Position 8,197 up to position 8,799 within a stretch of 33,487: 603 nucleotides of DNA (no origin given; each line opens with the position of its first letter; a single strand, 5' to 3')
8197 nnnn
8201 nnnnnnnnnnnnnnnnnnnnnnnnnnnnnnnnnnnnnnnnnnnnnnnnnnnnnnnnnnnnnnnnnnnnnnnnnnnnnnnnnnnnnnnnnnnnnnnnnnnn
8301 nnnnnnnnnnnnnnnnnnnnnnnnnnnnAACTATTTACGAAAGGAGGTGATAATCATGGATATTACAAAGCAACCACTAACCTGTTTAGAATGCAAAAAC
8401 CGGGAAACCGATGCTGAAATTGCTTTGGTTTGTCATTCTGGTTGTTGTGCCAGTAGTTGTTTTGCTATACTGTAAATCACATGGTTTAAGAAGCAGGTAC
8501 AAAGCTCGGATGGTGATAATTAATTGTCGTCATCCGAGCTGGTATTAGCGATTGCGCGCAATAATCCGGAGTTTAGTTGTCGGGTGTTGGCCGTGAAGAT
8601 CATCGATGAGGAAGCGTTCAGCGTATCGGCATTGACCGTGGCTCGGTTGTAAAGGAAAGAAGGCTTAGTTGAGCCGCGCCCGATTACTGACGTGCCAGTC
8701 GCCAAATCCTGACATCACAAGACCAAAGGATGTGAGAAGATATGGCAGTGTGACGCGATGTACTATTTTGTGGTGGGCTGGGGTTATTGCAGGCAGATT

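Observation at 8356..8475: Unlisted 39-aa Cys-rich ORF immediately downstream of the first radical-SAM/SPASM gene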

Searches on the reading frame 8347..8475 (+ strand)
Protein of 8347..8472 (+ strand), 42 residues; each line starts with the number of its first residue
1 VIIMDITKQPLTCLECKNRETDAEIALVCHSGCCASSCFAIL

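Call 7: search_protein_families(library=ncbifam, proteins=[window:8356-8475:+], max_evalue=0.1)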
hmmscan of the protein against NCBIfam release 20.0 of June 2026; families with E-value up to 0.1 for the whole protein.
window:8356-8475:+ (39 aa): 0 families

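Call 10: find_homologous_proteins(query=window:8347-8472:+, max_evalue=10)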
Query seq(42 aa) (42 aa): 1 proteins with E <= 10 among 1 candidates.
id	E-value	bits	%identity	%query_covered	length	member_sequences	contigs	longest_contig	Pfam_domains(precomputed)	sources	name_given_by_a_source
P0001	9.8e-18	79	95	93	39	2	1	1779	-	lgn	-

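Call 12: find_encoding_contigs(protein=P0001, flank=10000)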
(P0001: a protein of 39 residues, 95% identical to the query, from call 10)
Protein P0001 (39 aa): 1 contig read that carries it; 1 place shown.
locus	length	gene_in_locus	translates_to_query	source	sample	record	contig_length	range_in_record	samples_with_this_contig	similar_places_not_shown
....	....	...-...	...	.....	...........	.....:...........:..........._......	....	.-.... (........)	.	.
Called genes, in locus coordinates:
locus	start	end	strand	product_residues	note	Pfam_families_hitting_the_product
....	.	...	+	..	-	?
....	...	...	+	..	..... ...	-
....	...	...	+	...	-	-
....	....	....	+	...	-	?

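Call 37: search_protein_families(library=ncbifam, proteins=[window:8356-8472:+], max_evalue=10)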
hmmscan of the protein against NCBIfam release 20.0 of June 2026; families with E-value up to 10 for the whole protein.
seq(39 aa): 0 families

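Call 41: find_homologous_proteins(query=A2, max_evalue=10)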
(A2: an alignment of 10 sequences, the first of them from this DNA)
Query A2 (10 sequences) (42 aa, profile of the alignment): 8 proteins with E <= 10 among 13 candidates.
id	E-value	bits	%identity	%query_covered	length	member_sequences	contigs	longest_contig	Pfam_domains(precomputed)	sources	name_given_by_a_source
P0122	2.0e-17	81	58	95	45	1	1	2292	-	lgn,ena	-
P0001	5.9e-16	76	95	93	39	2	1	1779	-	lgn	-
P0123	1.3e-15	75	59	93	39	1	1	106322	-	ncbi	-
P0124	3.3e-15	73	41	93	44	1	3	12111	-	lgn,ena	-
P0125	7.3e-15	72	56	93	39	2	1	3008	-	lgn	-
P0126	1.0e-12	66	33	79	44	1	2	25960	-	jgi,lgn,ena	-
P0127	5.6e-10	57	35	40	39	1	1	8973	-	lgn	-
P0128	7.9e-9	53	37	90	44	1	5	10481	-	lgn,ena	-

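Call 45: find_encoding_contigs(protein=P0123, flank=6000, max_places=1)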
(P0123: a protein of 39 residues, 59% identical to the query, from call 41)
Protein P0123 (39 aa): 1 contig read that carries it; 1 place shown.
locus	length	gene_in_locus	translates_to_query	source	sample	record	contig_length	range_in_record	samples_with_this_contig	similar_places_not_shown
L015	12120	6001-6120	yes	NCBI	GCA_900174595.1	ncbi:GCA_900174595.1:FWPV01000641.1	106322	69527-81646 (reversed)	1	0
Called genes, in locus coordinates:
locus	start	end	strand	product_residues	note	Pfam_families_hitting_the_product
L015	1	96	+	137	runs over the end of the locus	PF22478:DUF6982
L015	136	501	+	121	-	-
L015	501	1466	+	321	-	PF00483:NTP_transferase, PF12804:NTP_transf_3, PF25084:LbH_EIF2B, PF25087:GMPPB_C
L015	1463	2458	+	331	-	PF13424:TPR_12 (faint), PF13174:TPR_6 (faint), PF13432:TPR_16 (faint), PF14559:TPR_19 (faint)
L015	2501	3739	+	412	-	PF13439:Glyco_transf_4, PF13579:Glyco_trans_4_4 (weak)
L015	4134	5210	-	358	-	PF00465:Fe-ADH, PF13685:Fe-ADH_2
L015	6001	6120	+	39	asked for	-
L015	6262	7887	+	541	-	-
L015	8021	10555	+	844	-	PF13620:CarboxypepD_reg, PF13715:CarbopepD_reg_2, PF00593:TonB_dep_Rec_b-barrel, PF14905:OMP_b-brl_3 (weak)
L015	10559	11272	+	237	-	-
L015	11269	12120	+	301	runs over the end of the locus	-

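Call 53: search_protein_representatives(alignment_id=A3)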
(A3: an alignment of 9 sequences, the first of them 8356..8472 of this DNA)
Query: 9 sequences, 42 profile positions. Proteins with E-value up to 0.001 (for the whole library): 13; up to 1e-10: 6; up to 1e-30: 0. The best 13 are listed.
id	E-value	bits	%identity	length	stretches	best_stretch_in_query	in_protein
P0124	2.2e-18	81.9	-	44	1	1-42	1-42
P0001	1.6e-17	79.2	-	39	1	1-39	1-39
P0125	2.2e-17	78.7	-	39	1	1-39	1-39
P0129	5.3e-17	77.5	-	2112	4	4-22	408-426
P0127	1.8e-12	63.0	-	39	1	1-42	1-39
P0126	1.0e-10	57.4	-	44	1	1-42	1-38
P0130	1.1e-08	50.9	-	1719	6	4-23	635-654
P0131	2.4e-06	43.4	-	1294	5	6-23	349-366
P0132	1.6e-05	40.8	-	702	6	2-25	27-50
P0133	1.6e-05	40.7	-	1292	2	7-18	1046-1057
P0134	2.8e-05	40.0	-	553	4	6-23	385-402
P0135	2.9e-05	39.9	-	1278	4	5-23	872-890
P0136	2.3e-04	37.1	-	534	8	10-34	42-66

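Call 56: find_related_loci(query=A5, collection=metagenome_contigs, flank=4000)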
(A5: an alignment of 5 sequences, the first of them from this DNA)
Query A5 (39 aa) in metagenome_contigs; peptide patterns used: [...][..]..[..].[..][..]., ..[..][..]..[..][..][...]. (x = any residue, [..] = any of these).
141 stretches matched a pattern; 3 encode a relative of the query (tblastn E <= 1e-3); 3 distinct loci.
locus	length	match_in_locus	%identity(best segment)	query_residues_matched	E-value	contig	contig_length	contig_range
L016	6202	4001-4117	59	1-39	2e-14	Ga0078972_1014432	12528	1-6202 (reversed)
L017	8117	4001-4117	59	1-39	8e-14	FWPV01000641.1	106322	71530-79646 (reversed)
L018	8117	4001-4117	56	1-39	2e-13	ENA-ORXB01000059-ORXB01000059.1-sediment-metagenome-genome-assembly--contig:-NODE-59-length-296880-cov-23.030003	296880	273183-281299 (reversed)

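Call 71: search_protein_families(library=pfam, proteins=[window:8356-8472:+], max_evalue=1)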
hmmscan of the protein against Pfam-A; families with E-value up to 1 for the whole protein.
window:8356-8472:+ (39 aa): 0 families

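Call 88: predict_structure(alignment_id=A3)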
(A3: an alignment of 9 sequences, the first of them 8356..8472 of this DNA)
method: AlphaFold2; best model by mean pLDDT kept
length: 39 residues; sequences in the alignment: 9
mean_pLDDT: 52.2   pTM: 0.16
mean pLDDT of the five models: 52.2, 49.2, 46.4, 46.2, 46.1
residues with pLDDT >= 90: 0; 70-90: 0; 50-70: 28; < 50: 11
segments of 3 or more residues with pLDDT < 50: 1-6, 37-39
pLDDT, mean of each block of 10 residues (from residue 1): 49 55 53 52
secondary structure, 60 per line:
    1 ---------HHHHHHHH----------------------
elements in order: H10-17

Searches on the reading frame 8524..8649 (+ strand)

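Call 71: search_protein_families(library=pfam, proteins=[window:8524-8649:+], max_evalue=1)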
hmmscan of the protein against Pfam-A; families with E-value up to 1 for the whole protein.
seq(42 aa): 2 families
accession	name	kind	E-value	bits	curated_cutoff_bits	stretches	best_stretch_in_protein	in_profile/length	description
PF13565.12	HTH_32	-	0.035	15.1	33.7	1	5-42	35-72/73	Homeodomain-like domain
PF01498.24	HTH_Tnp_Tc3_2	-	0.043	14.5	31.5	1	7-41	4-37/72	Transposase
